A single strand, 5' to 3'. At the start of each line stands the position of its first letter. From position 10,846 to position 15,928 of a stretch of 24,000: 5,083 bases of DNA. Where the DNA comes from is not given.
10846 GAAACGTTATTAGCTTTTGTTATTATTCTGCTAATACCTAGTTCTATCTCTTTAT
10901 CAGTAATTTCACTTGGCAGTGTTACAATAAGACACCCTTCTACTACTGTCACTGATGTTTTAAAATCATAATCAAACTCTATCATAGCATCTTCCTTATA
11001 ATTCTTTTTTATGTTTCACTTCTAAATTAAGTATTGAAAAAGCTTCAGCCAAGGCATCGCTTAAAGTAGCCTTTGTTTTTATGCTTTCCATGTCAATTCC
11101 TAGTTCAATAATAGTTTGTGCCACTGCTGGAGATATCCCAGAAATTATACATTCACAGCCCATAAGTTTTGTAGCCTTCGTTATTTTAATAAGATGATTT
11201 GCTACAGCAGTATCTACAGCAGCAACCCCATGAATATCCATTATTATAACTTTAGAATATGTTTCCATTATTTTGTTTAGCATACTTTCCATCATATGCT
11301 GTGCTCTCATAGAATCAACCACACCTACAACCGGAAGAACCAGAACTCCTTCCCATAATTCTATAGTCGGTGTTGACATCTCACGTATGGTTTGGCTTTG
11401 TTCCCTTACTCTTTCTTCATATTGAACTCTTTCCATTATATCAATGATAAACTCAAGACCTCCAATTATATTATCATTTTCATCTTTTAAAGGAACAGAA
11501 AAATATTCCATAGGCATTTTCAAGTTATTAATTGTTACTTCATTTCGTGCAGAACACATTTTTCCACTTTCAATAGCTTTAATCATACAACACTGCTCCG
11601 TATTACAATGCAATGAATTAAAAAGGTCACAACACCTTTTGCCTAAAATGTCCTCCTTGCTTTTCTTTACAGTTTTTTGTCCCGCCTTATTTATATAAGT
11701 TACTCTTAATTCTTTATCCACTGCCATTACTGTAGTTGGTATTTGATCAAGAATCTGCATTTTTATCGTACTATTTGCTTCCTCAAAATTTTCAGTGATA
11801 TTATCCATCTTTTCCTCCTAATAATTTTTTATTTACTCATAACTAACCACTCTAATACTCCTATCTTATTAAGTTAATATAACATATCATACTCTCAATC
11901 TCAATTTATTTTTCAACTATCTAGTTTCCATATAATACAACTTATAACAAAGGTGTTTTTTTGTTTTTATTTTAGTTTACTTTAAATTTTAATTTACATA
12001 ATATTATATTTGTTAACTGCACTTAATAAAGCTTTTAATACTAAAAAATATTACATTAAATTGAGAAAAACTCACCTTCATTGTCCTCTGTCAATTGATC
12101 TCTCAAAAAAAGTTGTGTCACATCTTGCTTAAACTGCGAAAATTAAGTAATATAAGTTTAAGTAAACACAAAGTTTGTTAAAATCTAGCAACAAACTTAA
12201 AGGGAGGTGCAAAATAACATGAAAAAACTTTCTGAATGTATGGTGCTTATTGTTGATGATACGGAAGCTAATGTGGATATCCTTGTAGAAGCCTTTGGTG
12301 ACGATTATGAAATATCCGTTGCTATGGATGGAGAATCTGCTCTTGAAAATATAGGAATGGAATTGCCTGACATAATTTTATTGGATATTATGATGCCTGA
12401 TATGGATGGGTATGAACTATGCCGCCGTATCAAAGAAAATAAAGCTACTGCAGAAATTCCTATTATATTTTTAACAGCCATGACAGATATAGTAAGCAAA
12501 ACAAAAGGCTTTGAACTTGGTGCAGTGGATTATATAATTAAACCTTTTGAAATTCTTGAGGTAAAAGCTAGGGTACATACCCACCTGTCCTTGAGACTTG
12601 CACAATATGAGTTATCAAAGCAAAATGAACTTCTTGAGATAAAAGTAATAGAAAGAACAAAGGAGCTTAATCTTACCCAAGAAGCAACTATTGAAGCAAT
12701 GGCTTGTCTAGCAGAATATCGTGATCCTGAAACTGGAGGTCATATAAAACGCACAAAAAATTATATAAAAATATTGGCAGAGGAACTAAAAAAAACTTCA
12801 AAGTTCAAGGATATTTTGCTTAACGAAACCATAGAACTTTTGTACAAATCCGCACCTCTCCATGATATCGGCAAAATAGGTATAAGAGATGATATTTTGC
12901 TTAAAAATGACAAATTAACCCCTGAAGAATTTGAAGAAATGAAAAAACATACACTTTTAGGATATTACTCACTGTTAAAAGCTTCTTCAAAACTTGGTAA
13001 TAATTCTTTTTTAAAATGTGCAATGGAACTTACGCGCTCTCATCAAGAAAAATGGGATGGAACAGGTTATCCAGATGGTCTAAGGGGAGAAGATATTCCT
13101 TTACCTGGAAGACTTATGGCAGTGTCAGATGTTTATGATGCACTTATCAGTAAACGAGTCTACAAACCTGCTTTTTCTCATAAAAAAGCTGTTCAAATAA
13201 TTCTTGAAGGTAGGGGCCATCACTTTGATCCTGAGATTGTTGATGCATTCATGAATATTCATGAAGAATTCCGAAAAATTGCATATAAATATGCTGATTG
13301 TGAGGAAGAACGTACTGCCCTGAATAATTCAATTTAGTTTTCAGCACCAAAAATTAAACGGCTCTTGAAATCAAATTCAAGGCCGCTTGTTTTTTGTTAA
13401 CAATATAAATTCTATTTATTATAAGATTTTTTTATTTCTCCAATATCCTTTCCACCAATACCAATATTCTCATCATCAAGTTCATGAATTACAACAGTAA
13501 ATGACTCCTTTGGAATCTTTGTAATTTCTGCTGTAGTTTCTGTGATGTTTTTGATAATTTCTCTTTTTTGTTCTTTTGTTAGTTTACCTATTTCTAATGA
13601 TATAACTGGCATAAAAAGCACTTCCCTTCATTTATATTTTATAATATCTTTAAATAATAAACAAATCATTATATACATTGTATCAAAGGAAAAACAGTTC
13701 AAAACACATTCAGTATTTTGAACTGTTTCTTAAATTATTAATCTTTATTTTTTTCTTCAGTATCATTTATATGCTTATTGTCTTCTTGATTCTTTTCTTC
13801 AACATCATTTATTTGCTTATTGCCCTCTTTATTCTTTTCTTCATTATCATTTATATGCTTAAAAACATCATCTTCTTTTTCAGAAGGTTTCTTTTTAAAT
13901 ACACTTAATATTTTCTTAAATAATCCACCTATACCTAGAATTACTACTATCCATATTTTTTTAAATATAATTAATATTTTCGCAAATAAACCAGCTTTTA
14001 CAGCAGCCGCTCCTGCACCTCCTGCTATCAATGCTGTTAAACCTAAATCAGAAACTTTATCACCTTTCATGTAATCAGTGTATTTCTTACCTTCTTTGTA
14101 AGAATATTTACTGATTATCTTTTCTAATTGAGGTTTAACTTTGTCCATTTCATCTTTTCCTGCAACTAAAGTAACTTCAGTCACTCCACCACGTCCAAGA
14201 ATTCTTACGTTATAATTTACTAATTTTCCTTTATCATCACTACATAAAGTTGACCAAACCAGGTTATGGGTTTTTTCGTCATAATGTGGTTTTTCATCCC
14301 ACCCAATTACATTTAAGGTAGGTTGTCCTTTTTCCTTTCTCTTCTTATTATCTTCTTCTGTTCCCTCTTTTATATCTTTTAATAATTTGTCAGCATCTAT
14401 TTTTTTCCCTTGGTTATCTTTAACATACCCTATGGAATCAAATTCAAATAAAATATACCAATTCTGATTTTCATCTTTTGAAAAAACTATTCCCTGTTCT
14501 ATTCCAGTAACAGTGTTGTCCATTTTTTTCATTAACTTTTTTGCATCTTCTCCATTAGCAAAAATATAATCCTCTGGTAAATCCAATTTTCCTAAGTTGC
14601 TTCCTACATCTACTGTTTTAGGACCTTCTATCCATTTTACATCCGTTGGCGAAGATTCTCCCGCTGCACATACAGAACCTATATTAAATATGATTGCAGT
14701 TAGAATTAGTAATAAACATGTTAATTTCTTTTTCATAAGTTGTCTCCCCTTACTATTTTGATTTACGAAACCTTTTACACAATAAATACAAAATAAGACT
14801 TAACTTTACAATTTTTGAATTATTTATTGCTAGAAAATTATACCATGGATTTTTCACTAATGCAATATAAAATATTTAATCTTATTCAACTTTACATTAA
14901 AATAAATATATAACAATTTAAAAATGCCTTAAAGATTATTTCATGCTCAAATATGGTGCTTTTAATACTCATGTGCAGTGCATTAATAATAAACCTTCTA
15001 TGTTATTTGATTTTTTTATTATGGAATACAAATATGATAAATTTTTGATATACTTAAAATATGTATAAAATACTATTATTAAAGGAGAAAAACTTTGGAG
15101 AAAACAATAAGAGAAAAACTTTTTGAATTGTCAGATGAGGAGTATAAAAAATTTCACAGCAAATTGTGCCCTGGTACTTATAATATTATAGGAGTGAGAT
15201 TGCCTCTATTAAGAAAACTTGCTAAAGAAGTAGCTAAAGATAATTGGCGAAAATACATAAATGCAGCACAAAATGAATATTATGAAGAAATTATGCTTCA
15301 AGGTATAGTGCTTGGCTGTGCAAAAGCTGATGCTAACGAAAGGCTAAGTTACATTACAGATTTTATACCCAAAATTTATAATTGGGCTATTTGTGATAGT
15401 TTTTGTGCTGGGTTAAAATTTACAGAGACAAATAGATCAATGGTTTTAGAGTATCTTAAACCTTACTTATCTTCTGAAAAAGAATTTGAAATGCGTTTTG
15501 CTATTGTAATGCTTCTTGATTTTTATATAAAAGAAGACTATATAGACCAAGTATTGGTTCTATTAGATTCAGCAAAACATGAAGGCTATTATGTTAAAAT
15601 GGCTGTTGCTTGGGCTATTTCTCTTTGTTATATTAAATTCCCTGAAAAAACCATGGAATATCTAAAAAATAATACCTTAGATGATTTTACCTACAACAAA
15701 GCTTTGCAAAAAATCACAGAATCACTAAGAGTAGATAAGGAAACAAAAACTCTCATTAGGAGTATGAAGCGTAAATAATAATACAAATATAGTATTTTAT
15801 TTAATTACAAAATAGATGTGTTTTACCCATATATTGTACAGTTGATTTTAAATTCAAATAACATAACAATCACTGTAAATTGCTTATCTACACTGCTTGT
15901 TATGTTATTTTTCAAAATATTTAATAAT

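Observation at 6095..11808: Stressosome-type RsbR-RsbS-RsbT-RsbX operon feeding a histidine-kinase phosphorelay instead of a sigma-B partner switch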

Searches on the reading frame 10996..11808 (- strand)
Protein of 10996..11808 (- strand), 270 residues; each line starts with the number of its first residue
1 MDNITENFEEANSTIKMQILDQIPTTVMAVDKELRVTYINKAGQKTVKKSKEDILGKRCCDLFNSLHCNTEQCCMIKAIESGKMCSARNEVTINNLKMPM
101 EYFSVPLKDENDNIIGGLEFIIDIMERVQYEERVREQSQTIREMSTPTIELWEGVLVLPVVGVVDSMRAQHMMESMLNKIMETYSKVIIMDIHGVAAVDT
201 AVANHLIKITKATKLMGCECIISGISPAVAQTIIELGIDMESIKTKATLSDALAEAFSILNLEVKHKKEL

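Call 3: search_protein_families(library=pfam, proteins=[window:10996-11808:-], max_evalue=0.01)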
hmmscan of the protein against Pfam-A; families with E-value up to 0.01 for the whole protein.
window:10996-11808:- (270 aa): 5 families
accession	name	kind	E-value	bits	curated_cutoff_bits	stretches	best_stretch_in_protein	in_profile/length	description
PF01740.26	STAS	-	5e-15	55.6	22.6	1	150-252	5-106/106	STAS domain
PF08448.16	PAS_4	-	2.9e-12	47.2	23.1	1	20-128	1-109/110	PAS fold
PF13426.13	PAS_9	-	1.8e-09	38.2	27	1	28-124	5-101/103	PAS domain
PF00989.32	PAS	-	3e-05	24.4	22.6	1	18-87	5-74/113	PAS fold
PF13188.13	PAS_8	-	0.0015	18.8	21.8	1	18-69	5-53/65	PAS domain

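Call 8: list_cluster_members(proteins=[window:10996-11808:-, window:10617-10985:-, window:10129-10590:-, window:9542-10141:-, window:7222-9519:-, window:6095-7222:-, window:12207-13337:+, window:4817-5923:-])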
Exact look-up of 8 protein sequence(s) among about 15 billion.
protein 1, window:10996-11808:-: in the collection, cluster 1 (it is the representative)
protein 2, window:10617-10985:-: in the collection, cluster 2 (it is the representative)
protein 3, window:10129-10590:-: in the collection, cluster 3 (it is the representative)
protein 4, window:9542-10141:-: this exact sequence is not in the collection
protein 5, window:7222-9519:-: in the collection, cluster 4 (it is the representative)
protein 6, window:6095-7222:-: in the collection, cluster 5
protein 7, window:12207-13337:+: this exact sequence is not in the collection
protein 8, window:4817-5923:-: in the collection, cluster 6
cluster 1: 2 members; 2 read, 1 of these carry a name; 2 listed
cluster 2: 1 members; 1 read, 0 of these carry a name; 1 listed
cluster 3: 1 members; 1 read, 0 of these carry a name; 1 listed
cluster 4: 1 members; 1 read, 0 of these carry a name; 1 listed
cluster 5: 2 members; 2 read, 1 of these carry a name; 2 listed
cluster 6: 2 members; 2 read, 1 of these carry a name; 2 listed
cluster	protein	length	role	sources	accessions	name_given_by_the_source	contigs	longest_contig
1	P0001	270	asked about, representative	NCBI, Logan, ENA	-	-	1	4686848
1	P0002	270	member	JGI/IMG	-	rsbT co-antagonist protein RsbR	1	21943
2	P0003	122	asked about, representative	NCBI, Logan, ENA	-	-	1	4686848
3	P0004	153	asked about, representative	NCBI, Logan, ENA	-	-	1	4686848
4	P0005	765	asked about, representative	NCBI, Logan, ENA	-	-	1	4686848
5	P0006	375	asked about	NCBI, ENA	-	-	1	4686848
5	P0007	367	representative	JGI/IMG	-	light-regulated signal transduction histidine kinase (bacteriophytochrome)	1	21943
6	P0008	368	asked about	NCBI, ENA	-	-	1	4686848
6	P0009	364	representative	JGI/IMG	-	two-component system response regulator YesN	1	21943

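Call 9: search_protein_families(library=ncbifam, proteins=[window:10996-11808:-], max_evalue=0.01)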
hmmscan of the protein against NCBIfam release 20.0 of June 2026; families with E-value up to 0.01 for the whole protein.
window:10996-11808:- (270 aa): 11 families
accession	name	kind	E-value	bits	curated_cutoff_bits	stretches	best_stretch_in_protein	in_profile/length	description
NF052652.1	YtvA_fam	equivalog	3.6e-28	98.8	250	1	20-253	6-243/243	YtvA family blue-light photoreceptor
TIGR00229.1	sensory_box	domain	2.7e-08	34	22.9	1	18-133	9-125/126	PAS domain S-box protein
NF008468.0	PRK11360.1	equivalog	1.3e-07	30.4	646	1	14-137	268-390/616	two-component system sensor histidine kinase AtoS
NF008293.1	PRK11073.1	equivalog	1.2e-06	28.1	240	1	14-146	7-135/349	nitrogen regulation protein NR(II)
NF041831.1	NO_HK_NahK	exception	9.9e-05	20.5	1500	1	8-140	316-447/854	hybrid sensor histidine kinase/response regulator NahK/ErcS'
NF008085.0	PRK10820.1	equivalog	0.00015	20.5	576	1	17-114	83-173/520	transcriptional regulator TyrR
NF046044.1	PnpS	equivalog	0.00035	19.7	400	1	7-132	49-168/390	two-component system histidine kinase PnpS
TIGR02886.1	spore_II_AA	equivalog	0.0005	20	114.75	1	150-252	4-105/106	anti-sigma F factor antagonist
TIGR00377.1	ant_ant_sig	superfamily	0.0014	18.5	53.45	1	152-233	10-91/108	anti-sigma factor antagonist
NF041552.1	TF_PrdR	equivalog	0.005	15.2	795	1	2-190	123-296/577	sigma-54 dependent transcriptional regulator PrdR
NF033618.0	mlaB_1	equivalog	0.0076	16.7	90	0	171-236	21-85/94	lipid asymmetry maintenance protein MlaB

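Call 16: search_solved_structures(query=window:10996-11808:-, show_alignments=3, max_evalue=0.001)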
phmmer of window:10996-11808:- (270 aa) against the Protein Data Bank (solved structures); distinct sequences matched with E-value up to 0.001: 19.
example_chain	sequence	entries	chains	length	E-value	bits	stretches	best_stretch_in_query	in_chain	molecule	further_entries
7o0i_B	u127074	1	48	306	3.4e-48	167.8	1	121-266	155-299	Anti-anti-sigma factor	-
9o3o_A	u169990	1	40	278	1.2e-27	100.5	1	130-267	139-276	STAS domain-containing protein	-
9o4r_A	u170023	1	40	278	1.2e-27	100.5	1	130-267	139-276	RsbR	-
7b0u_A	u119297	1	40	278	1.3e-27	100.4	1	130-267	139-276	RsbR protein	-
9o5l_A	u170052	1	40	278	1.7e-27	100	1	130-267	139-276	STAS domain-containing protein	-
6qcm_CD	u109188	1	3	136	4.8e-27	98.5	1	133-264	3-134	RsbR protein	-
9o3z_A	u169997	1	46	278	6e-27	98.2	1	130-267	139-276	RsbR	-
9o4h_A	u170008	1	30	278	8.6e-27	97.7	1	130-267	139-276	RsbR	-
6qcm_CB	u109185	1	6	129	1.9e-26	96.5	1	140-264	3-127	RsbR protein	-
6qcm_AB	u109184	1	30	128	2.6e-26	96.2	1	141-264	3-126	RsbR protein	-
6qcm_AD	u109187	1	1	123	6.2e-19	72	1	133-232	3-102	RsbR protein,RsbR protein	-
2mwg_A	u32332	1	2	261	9e-18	68.2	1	19-253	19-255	Blue-light photoreceptor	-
6jhk_A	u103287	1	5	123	2.8e-15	60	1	142-253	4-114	RsbS negative regulator of sigma-B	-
6qcm_A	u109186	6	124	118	7.9e-13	52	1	145-253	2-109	RsbS protein | RsbT antagonist protein RsbS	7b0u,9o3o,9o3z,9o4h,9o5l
9o4r_a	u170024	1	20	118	1.1e-12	51.5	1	145-253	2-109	RsbT antagonist protein RsbS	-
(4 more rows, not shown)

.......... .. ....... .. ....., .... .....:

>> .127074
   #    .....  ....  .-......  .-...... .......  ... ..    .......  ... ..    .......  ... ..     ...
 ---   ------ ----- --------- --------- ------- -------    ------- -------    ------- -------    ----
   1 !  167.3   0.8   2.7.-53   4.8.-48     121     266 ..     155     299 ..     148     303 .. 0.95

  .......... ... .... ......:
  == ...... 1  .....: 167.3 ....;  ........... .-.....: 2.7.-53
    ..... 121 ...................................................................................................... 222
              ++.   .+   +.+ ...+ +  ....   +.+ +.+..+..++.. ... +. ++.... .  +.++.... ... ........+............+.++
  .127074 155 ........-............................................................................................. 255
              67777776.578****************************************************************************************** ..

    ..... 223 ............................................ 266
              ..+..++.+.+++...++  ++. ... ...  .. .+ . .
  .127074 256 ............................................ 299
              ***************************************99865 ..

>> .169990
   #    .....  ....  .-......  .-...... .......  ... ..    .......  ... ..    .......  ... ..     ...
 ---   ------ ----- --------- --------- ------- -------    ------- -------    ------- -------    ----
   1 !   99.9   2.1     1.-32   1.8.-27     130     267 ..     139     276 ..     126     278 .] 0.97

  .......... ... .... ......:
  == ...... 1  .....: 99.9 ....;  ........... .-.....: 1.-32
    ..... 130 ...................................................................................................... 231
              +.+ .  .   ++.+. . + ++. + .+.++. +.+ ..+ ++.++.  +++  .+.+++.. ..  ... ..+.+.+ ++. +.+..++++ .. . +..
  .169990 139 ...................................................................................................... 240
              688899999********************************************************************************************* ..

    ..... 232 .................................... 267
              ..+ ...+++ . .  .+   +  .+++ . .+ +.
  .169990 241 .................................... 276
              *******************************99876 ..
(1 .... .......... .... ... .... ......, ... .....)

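Call 26: find_encoding_contigs(protein=P0005, flank=10000, max_places=4)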
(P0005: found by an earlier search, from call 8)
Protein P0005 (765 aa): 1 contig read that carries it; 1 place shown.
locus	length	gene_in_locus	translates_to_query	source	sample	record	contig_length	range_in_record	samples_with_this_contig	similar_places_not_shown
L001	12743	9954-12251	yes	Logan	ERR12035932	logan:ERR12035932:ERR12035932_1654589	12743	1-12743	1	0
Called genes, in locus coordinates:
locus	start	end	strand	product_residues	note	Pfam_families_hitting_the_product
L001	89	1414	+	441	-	PF05139:Erythro_esteras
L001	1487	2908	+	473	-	PF00672:HAMP, PF00512:HisKA, PF02518:HATPase_c, PF13581:HATPase_c_2 (faint), PF14501:HATPase_c_5 (weak)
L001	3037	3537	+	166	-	-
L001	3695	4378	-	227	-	PF08713:DNA_alkylation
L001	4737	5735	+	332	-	PF09935:DUF2167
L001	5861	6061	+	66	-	PF01361:Tautomerase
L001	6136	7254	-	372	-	PF00072:Response_reg, PF13487:HD_5, PF01966:HD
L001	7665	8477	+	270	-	PF08448:PAS_4, PF13426:PAS_9, PF01740:STAS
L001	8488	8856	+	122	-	PF01740:STAS (weak)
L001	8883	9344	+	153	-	PF13581:HATPase_c_2, PF02518:HATPase_c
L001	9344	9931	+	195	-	PF07228:SpoIIE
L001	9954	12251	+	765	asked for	PF00512:HisKA, PF02518:HATPase_c, PF00072:Response_reg, PF01627:Hpt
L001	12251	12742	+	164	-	?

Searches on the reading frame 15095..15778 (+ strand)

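Call 4: search_protein_families(library=pfam, proteins=[window:15095-15778:+], max_evalue=0.01)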
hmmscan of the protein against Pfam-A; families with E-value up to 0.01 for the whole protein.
window:15095-15778:+ (227 aa): 4 families
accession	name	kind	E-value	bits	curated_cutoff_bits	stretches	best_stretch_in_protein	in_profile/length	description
PF08713.17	DNA_alkylation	-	7.5e-18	65.4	21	1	5-207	1-213/213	DNA alkylation repair enzyme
PF15565.11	Imm30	-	0.00059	20.3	27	0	39-98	18-77/98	Immunity protein 30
PF13646.12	HEAT_2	-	0.0033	18.1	27.7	0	119-176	2-56/88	HEAT repeats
PF21433.2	M3K_C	-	0.0037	18.1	27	1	7-61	40-94/105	Mevalonate-3-kinase, C-terminal domain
